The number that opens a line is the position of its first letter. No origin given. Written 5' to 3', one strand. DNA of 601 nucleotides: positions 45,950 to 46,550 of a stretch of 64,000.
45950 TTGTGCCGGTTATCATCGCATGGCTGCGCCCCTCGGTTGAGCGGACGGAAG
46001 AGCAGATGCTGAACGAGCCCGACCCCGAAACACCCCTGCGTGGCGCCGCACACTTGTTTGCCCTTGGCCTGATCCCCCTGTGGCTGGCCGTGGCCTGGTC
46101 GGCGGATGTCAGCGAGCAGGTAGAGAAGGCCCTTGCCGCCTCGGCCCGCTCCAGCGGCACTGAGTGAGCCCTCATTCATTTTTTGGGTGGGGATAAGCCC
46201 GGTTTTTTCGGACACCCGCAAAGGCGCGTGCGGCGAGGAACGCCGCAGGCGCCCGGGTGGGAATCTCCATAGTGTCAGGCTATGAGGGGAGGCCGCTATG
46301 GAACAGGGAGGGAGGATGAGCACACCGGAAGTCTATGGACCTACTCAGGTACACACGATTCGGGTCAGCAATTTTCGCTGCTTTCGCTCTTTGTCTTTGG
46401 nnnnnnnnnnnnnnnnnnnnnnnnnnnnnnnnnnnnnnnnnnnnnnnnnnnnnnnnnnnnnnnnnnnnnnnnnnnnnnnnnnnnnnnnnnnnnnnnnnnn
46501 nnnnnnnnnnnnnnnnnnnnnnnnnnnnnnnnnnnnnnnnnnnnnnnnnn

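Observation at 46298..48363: Low-GC two-gene ATPase + HNH module (Septu/PtuAB-like) wedged between core genes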

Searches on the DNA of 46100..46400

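Call 33: search_rna_families(source=window, start=46100, end=46400, threshold=evalue, max_evalue=10)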
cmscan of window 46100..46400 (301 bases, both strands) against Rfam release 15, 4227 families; matches with E-value up to 10: 0.
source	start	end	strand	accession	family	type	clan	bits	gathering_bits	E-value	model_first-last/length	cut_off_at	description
